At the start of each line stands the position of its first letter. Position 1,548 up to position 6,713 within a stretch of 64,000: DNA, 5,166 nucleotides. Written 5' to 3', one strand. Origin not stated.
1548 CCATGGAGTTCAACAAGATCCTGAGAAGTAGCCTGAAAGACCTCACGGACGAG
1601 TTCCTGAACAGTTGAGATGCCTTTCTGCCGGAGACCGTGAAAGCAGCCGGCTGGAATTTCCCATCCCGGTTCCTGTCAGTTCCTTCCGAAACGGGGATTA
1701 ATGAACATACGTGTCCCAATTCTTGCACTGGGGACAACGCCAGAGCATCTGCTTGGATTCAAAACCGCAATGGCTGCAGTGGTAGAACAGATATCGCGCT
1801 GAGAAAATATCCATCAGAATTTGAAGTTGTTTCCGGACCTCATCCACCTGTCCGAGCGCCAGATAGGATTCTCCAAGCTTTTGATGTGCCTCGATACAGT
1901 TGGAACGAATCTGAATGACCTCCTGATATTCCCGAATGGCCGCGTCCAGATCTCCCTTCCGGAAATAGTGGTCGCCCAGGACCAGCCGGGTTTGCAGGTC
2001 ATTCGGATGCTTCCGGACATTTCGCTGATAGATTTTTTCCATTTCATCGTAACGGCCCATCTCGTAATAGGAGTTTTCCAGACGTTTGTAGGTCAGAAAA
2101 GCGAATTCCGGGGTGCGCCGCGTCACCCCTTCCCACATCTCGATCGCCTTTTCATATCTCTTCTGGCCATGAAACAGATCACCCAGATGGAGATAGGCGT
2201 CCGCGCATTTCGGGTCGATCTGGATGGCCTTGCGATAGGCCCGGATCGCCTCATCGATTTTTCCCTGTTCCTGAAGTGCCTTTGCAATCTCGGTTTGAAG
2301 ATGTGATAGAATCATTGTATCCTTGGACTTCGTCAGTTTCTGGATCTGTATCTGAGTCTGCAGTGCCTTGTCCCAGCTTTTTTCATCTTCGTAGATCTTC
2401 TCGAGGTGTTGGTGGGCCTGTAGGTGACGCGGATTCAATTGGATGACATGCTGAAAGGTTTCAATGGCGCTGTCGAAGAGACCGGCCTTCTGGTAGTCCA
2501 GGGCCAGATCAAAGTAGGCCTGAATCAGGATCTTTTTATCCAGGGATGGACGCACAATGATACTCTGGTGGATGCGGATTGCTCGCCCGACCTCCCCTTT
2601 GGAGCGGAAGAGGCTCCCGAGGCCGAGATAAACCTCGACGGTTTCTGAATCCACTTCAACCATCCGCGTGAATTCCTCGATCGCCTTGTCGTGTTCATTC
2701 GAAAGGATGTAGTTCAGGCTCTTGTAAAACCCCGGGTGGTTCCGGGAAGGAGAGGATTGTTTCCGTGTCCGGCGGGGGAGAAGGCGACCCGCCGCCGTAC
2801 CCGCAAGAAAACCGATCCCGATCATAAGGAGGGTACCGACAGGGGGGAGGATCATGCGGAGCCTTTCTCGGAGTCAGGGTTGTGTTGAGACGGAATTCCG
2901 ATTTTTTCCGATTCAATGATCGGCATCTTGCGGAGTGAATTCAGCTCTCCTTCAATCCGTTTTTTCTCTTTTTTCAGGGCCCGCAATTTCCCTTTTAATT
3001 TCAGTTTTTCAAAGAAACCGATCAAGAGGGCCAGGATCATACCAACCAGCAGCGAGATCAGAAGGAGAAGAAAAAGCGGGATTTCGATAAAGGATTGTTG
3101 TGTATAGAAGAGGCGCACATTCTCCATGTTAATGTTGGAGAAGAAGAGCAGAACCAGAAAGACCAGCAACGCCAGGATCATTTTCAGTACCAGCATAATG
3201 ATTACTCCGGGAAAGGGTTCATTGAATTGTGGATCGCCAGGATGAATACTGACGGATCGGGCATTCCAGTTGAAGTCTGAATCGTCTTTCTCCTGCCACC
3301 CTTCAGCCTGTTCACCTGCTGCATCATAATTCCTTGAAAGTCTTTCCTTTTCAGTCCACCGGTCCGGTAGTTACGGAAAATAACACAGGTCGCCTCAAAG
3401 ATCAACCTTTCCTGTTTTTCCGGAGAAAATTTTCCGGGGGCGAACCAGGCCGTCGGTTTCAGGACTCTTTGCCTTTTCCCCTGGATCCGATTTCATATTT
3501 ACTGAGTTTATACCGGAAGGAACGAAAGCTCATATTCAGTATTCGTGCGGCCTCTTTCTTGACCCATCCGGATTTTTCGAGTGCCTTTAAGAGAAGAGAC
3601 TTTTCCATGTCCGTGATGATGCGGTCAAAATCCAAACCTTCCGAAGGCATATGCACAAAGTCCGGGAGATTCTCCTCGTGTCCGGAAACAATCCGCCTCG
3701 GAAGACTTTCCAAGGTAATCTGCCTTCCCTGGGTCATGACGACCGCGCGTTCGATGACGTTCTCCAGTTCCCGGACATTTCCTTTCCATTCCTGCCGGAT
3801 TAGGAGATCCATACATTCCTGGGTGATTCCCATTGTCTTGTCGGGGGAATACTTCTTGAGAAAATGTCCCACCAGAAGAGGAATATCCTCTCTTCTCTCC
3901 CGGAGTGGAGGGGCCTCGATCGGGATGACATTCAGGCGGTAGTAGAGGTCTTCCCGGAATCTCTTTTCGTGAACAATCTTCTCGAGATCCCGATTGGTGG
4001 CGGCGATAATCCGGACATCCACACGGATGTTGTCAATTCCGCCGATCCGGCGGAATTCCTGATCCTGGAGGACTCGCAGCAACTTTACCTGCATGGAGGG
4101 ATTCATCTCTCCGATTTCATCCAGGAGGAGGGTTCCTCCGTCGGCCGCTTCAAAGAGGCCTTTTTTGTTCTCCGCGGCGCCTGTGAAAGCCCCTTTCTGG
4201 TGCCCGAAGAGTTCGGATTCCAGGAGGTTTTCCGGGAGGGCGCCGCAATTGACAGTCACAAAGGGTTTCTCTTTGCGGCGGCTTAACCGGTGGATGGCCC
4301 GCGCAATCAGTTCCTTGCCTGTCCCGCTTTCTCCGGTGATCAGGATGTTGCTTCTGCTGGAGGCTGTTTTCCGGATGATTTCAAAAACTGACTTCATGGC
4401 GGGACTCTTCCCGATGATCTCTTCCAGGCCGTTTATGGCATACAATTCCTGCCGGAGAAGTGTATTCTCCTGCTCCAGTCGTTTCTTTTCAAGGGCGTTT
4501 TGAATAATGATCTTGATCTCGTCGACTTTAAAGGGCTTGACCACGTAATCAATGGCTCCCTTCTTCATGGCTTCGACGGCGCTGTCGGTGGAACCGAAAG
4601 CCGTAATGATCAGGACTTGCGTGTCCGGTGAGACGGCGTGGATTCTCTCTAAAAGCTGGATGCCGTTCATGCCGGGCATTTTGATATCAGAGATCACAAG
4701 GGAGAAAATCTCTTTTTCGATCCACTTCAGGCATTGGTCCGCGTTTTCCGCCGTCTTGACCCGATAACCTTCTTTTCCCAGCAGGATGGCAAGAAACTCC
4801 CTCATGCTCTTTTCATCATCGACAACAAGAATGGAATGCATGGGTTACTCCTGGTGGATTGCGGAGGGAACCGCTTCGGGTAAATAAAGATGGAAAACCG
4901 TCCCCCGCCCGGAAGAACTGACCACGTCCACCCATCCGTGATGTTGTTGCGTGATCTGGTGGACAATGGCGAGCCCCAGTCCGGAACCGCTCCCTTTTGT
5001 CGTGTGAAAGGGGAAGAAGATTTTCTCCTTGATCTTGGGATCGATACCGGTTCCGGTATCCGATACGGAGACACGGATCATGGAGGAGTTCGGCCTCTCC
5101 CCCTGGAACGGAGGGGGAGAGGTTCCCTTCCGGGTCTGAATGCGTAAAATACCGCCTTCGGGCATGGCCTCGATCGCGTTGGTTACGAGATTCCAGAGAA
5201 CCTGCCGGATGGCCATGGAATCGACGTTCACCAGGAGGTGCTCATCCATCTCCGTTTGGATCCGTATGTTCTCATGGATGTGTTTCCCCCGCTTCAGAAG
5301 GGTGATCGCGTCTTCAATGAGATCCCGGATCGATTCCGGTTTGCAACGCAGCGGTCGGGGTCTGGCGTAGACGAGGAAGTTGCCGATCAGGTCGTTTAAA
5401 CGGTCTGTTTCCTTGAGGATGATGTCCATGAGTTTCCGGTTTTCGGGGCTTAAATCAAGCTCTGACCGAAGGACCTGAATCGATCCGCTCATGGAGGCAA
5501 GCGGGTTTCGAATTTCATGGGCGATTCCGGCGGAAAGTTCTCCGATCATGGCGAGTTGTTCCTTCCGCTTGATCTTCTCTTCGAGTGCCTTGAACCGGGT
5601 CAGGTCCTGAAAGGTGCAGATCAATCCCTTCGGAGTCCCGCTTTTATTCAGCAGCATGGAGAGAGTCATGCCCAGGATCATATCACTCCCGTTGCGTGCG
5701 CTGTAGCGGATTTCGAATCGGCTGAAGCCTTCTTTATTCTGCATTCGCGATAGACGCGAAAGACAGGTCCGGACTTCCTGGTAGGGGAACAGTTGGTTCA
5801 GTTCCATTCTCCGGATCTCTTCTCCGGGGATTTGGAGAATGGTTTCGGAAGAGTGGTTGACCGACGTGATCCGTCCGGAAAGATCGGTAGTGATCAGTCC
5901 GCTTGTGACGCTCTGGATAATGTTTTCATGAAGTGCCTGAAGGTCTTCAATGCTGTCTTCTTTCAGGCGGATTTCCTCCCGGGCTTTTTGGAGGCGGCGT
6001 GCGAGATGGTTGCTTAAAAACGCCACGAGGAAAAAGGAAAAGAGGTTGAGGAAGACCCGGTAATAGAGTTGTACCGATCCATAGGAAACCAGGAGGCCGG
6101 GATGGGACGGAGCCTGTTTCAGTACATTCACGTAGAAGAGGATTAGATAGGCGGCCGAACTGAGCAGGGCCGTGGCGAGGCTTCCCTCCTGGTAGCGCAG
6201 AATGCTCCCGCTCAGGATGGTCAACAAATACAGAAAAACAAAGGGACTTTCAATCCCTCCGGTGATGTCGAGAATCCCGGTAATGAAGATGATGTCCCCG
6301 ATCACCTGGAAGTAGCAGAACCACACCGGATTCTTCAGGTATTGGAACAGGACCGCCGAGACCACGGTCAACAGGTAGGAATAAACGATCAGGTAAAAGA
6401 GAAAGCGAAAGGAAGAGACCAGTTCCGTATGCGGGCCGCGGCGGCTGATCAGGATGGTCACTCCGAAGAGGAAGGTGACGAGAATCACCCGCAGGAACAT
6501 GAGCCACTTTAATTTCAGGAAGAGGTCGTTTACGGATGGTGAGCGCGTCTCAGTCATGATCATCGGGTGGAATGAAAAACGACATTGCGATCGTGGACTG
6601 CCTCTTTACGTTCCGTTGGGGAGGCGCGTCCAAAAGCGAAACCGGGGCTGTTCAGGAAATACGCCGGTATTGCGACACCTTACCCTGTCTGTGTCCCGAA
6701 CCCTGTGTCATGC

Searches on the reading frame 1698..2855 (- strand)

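Call 58: search_protein_families(library=pfam, proteins=[window:1698-2855:-], max_evalue=0.001)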
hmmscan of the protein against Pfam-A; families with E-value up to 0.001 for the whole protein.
window:1698-2855:- (385 aa): 30 families (the best 25 are shown)
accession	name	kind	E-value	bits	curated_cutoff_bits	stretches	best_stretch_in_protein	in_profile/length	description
PF13414.12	TPR_11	-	3.1e-31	107.2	26.8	2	193-231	3-41/42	TPR repeat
PF07719.23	TPR_2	-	6.4e-31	104.3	27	2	190-216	7-33/34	Tetratricopeptide repeat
PF00515.34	TPR_1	-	3.9e-29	99.7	27.8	2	190-217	7-34/34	Tetratricopeptide repeat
PF13432.12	TPR_16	-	5.5e-29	100.7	32.7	2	189-239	2-52/65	Tetratricopeptide repeat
PF14559.12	TPR_19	-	9.5e-28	96.8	25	2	196-249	3-56/68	Tetratricopeptide repeat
PF13181.12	TPR_8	-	2e-27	93.4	25.7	1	188-217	5-34/34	Tetratricopeptide repeat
PF13428.12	TPR_14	-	9.8e-25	85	23.5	1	187-227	4-44/44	Tetratricopeptide repeat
PF13424.12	TPR_12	-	1.1e-22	80.4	30.1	2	186-240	5-67/77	Tetratricopeptide repeat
PF13174.12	TPR_6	-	1.8e-22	78.8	26.3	0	190-216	6-32/33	Tetratricopeptide repeat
PF13176.12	TPR_7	-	2.6e-20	71.2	27.9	0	256-286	2-34/36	Tetratricopeptide repeat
PF12895.13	ANAPC3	-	2.4e-14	53.8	27.2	1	266-344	2-79/82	Anaphase-promoting complex, cyclosome, subunit 3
PF13431.12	TPR_17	-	5.1e-11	42.4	24.4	1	206-239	1-34/34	Tetratricopeptide repeat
PF13374.12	TPR_10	-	6.5e-11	42.3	27.5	0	189-213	7-31/42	Tetratricopeptide repeat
PF25063.1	ARM_TT21_C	-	1.3e-10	42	35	0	53-178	35-162/209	Tetratricopeptide repeat protein 21 C-terminal ARM domain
PF18073.7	Zn_ribbon_LapB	-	3e-10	40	25.7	1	358-382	1-25/28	Rubredoxin metal binding domain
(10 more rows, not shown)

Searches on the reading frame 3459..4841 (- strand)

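Call 58: search_protein_families(library=pfam, proteins=[window:3459-4841:-], max_evalue=0.001)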
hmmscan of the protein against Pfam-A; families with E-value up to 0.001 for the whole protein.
window:3459-4841:- (460 aa): 11 families
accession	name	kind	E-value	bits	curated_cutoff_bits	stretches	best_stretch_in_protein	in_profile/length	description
PF00158.32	Sigma54_activat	-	6.1e-77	257.5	20.2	1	142-309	1-168/168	Sigma-54 interaction domain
PF00072.30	Response_reg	-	5.1e-32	110.8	30.2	1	4-113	1-110/111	Response regulator receiver domain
PF25601.1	AAA_lid_14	-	1.5e-25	89.3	27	1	314-390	1-80/87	AAA+ ATPase lid domain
PF14532.12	Sigma54_activ_2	-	1.2e-22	81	25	1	143-313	1-138/138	Sigma-54 interaction domain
PF02954.25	HTH_8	-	2.6e-13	49.9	22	1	410-449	3-42/42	Bacterial regulatory protein, Fis family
PF07728.20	AAA_5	-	1.4e-09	38.5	22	1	165-285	1-124/139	AAA domain (dynein-related subfamily)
PF07724.20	AAA_2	-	3.3e-07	30.9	27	1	164-295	4-136/166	AAA domain (Cdc48 subfamily)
PF00004.35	AAA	-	1e-06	29.6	21.2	1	166-290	1-115/131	ATPase family associated with various cellular activities (AAA)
PF00493.29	MCM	-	0.00014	21.5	23.3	1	161-296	55-185/224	MCM P-loop domain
PF01078.27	Mg_chelatase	-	0.00018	21.5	20.3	0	139-186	2-45/207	Magnesium chelatase, subunit ChlI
PF13191.12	AAA_16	-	0.00056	20.9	32.6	0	143-202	3-63/167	AAA ATPase domain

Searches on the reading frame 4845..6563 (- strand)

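Call 58: search_protein_families(library=pfam, proteins=[window:4845-6563:-], max_evalue=0.001)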
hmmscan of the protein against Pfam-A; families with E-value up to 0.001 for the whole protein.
window:4845-6563:- (572 aa): 6 families
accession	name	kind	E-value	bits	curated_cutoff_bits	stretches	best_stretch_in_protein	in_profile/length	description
PF02518.31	HATPase_c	-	6.4e-26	91.4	26.4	1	448-563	2-109/111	Histidine kinase-, DNA gyrase B-, and HSP90-like ATPase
PF25323.1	6TM_PilS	-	7.6e-20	71.8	27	1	21-196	15-187/189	PilS-like transmembrane domain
PF00512.31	HisKA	-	3.5e-16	59.4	26.9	1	341-402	3-63/66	His Kinase A (phospho-acceptor) domain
PF00989.32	PAS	-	2.3e-12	47.4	22.6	1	213-320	4-112/113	PAS fold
PF13426.13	PAS_9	-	5.7e-11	43.1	27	1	222-322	3-102/103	PAS domain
PF08448.16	PAS_4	-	2.2e-08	34.7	23.1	1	218-325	3-109/110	PAS fold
